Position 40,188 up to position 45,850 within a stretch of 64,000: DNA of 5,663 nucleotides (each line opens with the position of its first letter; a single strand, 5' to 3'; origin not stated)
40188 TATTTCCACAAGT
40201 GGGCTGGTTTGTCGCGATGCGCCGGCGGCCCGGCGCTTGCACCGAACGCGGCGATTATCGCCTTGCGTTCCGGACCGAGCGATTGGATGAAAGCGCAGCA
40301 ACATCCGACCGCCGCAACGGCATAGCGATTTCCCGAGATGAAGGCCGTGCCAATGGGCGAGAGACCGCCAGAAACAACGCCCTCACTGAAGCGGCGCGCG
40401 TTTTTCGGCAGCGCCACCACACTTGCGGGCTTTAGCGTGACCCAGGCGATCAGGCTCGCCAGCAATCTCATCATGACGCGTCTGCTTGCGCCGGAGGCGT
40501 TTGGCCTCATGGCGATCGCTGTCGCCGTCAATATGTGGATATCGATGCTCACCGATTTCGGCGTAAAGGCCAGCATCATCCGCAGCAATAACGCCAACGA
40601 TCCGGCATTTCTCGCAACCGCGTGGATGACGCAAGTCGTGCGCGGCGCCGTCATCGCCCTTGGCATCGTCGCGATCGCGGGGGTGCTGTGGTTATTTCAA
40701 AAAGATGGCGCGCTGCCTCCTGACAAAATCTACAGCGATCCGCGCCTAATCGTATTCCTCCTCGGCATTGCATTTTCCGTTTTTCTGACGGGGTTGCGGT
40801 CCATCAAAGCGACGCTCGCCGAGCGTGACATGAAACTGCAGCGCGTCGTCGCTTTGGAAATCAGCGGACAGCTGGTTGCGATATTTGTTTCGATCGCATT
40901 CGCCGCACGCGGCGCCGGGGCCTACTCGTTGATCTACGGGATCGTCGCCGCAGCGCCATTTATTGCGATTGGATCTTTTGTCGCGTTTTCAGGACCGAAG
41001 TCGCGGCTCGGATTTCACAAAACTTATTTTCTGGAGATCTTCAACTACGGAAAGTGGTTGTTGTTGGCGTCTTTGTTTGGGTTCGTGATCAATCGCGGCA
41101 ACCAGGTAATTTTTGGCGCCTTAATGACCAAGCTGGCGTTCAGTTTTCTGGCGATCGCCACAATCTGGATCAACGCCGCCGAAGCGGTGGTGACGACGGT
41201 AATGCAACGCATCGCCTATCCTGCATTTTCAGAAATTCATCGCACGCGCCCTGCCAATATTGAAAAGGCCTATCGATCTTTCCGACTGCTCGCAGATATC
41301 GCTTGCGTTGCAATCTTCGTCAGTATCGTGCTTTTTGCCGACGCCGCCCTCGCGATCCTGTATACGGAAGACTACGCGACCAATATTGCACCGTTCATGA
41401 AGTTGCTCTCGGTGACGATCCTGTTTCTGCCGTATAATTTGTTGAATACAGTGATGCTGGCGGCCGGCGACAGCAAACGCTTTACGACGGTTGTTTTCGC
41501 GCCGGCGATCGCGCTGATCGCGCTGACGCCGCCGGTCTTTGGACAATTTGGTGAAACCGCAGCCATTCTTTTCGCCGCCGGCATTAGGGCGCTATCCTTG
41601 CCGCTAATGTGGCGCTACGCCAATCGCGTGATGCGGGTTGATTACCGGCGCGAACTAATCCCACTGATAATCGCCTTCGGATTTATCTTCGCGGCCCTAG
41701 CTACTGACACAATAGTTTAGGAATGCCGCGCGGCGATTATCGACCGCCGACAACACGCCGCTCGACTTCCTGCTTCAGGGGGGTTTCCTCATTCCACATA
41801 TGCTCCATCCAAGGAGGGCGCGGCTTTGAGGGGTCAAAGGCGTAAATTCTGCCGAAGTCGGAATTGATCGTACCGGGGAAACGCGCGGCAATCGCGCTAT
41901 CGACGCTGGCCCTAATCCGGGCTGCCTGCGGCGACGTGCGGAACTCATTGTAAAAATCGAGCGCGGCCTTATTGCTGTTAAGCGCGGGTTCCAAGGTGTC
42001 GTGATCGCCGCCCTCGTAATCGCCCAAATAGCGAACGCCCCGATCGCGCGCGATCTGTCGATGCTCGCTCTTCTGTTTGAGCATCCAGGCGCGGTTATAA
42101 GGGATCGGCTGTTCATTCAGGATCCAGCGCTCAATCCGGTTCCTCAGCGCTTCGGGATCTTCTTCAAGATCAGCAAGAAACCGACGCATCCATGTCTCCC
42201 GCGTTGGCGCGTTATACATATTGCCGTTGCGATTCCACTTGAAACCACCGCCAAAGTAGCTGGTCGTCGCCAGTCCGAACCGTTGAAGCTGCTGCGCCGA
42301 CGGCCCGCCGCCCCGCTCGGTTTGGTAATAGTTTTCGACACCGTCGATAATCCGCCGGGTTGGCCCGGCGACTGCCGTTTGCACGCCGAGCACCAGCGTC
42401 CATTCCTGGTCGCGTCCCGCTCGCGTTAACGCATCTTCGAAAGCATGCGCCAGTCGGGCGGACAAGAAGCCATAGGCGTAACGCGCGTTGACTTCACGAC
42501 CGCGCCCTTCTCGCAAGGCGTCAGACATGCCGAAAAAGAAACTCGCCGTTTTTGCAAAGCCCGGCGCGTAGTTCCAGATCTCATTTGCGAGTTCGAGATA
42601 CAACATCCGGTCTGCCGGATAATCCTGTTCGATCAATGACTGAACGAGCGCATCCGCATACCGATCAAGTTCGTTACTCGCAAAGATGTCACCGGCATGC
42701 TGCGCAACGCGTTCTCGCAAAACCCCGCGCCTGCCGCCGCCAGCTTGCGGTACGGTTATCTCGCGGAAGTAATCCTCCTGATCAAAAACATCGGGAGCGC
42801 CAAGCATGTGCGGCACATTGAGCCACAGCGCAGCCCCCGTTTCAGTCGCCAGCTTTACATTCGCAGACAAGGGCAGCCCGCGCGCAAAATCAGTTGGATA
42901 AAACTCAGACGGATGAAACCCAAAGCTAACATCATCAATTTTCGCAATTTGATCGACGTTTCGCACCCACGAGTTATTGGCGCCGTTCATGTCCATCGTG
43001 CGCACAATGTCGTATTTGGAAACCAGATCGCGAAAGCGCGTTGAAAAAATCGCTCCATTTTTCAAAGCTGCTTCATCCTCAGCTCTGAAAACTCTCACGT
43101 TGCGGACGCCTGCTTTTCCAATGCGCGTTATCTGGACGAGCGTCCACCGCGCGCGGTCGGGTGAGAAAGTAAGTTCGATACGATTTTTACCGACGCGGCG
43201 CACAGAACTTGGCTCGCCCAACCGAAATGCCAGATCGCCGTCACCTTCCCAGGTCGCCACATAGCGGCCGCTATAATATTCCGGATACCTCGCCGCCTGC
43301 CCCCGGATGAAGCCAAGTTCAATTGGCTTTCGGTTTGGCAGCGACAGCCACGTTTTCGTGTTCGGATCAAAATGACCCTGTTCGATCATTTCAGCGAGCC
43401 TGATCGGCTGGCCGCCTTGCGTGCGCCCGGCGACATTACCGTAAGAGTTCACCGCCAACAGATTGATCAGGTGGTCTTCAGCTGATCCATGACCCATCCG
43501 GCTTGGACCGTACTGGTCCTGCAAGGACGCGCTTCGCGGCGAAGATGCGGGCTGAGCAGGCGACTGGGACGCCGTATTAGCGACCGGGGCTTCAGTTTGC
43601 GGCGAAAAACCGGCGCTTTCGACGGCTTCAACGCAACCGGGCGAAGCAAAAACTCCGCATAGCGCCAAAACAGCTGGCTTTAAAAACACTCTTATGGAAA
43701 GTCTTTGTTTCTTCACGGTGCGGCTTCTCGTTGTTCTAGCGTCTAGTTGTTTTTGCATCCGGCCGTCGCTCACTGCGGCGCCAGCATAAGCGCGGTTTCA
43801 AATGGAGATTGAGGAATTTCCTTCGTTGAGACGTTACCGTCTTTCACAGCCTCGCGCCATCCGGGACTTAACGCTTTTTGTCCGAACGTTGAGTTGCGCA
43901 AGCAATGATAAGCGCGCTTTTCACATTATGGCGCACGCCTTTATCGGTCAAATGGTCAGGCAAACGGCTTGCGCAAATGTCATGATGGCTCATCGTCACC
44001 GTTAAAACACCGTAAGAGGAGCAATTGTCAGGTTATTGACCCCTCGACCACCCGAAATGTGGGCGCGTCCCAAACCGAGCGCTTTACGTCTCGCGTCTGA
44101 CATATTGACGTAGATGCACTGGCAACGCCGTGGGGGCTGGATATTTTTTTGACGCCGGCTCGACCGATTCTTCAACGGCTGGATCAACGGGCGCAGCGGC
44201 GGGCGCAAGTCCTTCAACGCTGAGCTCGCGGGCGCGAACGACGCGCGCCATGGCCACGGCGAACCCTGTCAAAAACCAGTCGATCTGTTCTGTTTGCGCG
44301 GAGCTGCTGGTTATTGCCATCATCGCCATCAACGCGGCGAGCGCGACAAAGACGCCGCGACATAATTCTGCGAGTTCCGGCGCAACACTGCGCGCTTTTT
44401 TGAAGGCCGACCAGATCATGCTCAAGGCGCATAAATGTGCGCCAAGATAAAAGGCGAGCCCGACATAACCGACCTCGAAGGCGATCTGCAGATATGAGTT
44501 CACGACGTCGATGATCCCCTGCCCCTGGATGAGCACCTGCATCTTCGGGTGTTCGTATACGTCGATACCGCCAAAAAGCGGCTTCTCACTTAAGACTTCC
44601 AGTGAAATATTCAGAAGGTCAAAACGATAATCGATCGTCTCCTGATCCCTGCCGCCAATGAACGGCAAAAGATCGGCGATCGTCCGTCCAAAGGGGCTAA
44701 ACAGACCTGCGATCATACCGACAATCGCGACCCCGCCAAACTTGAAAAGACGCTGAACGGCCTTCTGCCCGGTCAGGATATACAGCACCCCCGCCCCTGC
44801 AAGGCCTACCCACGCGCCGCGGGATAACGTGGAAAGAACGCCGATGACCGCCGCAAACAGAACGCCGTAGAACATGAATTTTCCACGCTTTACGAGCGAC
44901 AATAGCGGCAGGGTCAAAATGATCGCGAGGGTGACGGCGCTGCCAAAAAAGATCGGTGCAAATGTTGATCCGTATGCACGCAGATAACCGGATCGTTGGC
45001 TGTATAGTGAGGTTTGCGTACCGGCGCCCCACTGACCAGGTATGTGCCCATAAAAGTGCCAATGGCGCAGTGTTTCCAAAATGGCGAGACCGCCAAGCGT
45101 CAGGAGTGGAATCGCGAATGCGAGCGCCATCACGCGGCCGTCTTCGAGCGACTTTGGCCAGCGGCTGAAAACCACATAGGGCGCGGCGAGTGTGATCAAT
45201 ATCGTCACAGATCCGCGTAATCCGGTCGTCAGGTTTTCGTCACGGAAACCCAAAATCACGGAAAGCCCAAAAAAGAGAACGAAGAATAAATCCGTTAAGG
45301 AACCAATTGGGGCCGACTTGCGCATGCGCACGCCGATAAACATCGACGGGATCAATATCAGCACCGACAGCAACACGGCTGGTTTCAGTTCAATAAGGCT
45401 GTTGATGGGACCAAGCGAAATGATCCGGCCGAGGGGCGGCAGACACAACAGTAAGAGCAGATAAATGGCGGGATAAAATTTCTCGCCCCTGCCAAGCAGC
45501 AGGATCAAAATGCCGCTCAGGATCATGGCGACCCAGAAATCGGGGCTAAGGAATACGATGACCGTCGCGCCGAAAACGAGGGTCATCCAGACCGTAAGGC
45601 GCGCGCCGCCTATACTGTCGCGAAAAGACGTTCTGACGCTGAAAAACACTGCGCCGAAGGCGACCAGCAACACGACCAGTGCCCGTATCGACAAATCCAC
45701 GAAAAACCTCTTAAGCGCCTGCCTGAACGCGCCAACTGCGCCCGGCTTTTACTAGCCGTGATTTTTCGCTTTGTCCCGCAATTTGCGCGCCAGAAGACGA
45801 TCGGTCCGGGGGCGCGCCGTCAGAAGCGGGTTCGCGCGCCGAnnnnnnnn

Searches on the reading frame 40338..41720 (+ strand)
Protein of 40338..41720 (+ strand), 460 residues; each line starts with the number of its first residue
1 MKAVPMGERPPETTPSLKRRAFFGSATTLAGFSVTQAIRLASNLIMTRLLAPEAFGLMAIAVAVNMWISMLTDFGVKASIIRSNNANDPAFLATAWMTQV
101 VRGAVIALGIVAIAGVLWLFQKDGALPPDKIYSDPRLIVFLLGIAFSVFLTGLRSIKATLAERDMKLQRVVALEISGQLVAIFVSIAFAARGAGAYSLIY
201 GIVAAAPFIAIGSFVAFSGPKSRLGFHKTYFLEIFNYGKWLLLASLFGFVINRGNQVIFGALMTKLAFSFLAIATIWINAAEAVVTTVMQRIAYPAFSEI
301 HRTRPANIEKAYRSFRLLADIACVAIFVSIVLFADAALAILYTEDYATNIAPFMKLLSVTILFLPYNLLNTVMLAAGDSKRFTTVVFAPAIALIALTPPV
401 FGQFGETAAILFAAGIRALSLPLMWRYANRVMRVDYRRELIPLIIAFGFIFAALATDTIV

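Call 73: search_protein_families(library=pfam, proteins=[window:40338-41720:+], max_evalue=0.00001)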
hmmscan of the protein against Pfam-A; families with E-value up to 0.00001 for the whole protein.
window:40338-41720:+ (460 aa): 2 families
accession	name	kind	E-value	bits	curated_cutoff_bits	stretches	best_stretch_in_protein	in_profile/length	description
PF13440.11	Polysacc_synt_3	-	2.5e-42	145.6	23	1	45-347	1-289/293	Polysaccharide biosynthesis protein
PF01943.22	Polysacc_synt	-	4.1e-13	49.8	28.2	1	31-301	11-274/274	Polysaccharide biosynthesis protein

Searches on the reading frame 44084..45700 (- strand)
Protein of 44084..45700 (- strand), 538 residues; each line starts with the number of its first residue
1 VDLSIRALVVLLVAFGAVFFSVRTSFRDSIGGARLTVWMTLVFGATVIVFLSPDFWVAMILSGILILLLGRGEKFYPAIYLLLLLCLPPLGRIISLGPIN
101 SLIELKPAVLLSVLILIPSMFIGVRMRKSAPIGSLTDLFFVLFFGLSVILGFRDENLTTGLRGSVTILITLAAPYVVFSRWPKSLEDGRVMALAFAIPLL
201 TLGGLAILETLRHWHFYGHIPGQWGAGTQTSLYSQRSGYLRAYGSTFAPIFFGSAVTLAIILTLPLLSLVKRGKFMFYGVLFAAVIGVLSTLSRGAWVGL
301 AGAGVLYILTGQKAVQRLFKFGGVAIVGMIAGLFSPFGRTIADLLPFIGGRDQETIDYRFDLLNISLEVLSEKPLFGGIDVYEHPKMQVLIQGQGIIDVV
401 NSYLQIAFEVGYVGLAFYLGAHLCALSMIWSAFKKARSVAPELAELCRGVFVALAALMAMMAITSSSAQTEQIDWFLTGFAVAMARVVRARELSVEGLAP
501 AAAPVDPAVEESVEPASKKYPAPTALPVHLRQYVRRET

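Call 12: search_protein_families(library=pfam, proteins=[window:44084-45700:-], max_evalue=0.001)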
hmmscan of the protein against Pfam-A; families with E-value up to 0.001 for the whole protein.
window:44084-45700:- (538 aa): 1 family
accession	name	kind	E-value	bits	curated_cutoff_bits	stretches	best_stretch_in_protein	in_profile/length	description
PF04932.20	Wzy_C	-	1.6e-12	47.9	31.7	1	280-419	2-149/149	O-Antigen ligase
